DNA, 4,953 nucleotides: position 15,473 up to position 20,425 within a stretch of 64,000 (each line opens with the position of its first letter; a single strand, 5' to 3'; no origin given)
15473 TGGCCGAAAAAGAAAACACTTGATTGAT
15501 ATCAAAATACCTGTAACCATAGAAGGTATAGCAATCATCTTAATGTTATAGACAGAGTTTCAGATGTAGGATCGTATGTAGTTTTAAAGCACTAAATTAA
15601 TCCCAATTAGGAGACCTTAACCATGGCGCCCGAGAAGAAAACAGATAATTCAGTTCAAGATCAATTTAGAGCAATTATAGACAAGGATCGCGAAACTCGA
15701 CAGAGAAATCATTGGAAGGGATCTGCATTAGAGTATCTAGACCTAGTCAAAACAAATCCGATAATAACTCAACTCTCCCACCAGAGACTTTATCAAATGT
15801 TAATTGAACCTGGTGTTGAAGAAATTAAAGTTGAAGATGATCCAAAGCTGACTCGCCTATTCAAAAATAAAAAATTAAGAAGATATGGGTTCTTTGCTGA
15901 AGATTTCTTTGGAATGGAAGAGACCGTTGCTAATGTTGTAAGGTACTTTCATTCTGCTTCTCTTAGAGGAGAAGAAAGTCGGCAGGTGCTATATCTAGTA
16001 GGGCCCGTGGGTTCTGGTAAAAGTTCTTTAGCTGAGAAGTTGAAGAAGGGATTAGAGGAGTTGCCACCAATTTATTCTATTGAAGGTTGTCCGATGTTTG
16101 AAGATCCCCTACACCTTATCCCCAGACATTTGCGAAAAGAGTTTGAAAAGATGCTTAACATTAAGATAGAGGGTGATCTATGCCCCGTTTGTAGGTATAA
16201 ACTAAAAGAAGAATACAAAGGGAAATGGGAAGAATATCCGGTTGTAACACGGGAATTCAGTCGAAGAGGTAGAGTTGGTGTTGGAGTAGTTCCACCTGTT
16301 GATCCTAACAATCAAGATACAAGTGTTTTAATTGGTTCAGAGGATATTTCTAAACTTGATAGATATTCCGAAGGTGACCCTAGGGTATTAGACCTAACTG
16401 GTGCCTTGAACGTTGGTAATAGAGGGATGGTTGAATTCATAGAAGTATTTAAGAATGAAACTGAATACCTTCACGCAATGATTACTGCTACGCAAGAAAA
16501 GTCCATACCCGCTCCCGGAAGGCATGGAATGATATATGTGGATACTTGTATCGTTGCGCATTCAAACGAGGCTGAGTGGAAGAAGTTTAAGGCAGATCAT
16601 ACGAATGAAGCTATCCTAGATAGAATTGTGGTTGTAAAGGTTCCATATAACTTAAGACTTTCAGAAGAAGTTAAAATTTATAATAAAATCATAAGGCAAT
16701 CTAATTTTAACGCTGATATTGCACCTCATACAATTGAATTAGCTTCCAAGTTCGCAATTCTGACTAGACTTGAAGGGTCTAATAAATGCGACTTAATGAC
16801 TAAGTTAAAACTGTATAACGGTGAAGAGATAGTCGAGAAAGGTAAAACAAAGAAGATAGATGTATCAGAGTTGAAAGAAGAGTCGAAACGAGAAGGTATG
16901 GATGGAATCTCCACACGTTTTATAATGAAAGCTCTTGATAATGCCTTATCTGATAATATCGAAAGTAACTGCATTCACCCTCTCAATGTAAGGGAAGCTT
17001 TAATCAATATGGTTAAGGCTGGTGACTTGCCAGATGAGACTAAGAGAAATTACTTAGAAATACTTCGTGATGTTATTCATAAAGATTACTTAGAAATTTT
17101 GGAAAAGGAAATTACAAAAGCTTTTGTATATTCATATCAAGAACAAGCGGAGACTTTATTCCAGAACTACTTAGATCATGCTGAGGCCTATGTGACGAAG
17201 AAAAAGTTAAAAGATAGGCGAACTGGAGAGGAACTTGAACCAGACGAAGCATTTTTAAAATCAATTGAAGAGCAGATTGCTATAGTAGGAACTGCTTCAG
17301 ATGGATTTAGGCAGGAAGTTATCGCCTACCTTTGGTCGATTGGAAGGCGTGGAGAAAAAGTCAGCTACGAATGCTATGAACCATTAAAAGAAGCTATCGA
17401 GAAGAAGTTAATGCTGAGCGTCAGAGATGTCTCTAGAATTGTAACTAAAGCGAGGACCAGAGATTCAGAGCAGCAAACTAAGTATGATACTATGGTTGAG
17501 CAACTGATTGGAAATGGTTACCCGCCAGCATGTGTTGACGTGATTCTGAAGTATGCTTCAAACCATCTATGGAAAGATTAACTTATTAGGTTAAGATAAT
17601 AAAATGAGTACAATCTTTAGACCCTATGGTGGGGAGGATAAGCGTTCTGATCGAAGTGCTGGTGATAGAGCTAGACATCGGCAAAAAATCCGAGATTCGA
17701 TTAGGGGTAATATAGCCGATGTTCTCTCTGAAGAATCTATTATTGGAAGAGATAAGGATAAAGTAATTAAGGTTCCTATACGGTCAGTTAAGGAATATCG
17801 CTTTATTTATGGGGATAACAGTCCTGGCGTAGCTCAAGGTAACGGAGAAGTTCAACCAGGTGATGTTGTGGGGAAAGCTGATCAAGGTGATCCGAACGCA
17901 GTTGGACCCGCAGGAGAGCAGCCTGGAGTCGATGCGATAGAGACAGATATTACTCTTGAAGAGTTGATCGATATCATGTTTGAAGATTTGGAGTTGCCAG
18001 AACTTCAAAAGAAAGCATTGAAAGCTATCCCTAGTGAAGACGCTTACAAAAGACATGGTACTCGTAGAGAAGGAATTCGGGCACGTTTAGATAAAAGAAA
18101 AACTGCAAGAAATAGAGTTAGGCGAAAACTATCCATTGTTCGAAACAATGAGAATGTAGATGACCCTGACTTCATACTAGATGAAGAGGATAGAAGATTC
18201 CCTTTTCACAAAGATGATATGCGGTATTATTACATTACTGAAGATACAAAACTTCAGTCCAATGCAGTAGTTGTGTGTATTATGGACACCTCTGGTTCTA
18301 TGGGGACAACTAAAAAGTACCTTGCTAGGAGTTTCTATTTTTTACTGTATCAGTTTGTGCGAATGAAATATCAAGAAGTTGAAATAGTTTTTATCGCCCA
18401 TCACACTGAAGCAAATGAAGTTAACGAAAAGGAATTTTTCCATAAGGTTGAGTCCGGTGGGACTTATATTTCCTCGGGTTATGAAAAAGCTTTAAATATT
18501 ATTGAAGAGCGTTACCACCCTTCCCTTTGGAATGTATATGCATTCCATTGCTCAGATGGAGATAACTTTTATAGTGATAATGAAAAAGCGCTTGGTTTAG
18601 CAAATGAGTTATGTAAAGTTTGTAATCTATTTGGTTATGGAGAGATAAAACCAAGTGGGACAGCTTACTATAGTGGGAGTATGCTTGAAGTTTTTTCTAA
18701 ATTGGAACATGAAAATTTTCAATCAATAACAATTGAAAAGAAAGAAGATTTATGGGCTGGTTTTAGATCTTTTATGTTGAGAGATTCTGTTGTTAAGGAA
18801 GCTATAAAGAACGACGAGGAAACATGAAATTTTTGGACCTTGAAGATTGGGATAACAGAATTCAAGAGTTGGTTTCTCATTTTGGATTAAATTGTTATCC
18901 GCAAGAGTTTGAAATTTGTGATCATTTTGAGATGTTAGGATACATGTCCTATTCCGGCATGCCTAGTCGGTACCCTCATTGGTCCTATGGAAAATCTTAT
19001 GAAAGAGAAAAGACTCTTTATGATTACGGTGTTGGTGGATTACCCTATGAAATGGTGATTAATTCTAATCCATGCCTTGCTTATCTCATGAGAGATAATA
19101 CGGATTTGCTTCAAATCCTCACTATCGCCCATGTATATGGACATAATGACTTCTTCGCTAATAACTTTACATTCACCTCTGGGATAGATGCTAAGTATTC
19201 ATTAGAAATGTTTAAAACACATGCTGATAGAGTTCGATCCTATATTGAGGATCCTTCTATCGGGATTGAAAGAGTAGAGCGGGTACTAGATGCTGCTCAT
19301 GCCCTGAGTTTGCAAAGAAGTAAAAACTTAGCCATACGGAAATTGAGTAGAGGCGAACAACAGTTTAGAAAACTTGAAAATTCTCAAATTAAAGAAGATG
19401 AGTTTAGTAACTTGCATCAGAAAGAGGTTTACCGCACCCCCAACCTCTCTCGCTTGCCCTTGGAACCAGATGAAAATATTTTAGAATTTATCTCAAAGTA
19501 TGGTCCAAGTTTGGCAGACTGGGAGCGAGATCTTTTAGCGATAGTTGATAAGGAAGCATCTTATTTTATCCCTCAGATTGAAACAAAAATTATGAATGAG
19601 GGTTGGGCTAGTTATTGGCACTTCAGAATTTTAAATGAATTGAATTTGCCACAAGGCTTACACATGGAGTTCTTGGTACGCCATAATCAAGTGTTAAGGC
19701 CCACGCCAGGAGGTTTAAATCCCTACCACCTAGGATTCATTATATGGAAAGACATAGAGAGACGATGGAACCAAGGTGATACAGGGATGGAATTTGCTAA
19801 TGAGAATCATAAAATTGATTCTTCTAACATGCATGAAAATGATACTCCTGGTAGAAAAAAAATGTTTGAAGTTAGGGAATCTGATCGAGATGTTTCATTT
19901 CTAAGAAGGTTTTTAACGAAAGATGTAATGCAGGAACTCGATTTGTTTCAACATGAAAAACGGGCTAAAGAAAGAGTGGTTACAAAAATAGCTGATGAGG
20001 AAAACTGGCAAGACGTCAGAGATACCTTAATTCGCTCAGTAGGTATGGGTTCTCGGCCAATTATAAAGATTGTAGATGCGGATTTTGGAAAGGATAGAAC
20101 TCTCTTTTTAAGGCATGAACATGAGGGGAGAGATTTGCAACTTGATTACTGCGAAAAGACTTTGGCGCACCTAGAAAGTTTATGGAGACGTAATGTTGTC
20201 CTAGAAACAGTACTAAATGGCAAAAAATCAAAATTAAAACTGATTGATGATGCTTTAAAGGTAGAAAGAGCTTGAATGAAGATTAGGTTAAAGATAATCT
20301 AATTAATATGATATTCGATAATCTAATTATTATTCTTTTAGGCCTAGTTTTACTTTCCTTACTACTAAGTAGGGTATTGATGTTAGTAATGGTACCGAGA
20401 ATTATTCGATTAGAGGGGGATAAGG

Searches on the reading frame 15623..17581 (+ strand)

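Call 93: search_protein_families(library=pfam, proteins=[window:15623-17581:+], max_evalue=0.0001)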
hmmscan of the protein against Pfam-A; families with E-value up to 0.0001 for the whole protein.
window:15623-17581:+ (652 aa): 2 families
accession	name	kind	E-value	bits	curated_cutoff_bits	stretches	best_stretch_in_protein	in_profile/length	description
PF08298.17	AAA_PrkA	-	1.3e-149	498.5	25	1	34-389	2-357/358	PrkA AAA domain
PF06798.17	PrkA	-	1.8e-85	287.1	25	1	392-644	1-255/255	PrkA serine protein kinase C-terminal domain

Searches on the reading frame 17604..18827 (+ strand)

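Call 93: search_protein_families(library=pfam, proteins=[window:17604-18827:+], max_evalue=0.0001)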
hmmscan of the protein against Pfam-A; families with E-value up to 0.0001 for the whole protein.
window:17604-18827:+ (407 aa): 1 family
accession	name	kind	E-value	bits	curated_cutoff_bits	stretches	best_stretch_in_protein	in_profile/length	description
PF04285.18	DUF444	-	3.8e-120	402.2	27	2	193-391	216-415/418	Protein of unknown function (DUF444)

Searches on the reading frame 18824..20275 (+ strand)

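Call 93: search_protein_families(library=pfam, proteins=[window:18824-20275:+], max_evalue=0.0001)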
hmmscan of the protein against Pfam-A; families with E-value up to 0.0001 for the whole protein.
window:18824-20275:+ (483 aa): 2 families
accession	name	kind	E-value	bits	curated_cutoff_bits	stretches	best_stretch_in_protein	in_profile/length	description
PF04293.20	SpoVR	-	4.8e-143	477.2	27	1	3-409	4-405/407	SpoVR like protein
PF24755.2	SpoVR_C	-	8.9e-16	58.1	27.6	1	412-463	1-53/55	SpoVR-like C-terminal domain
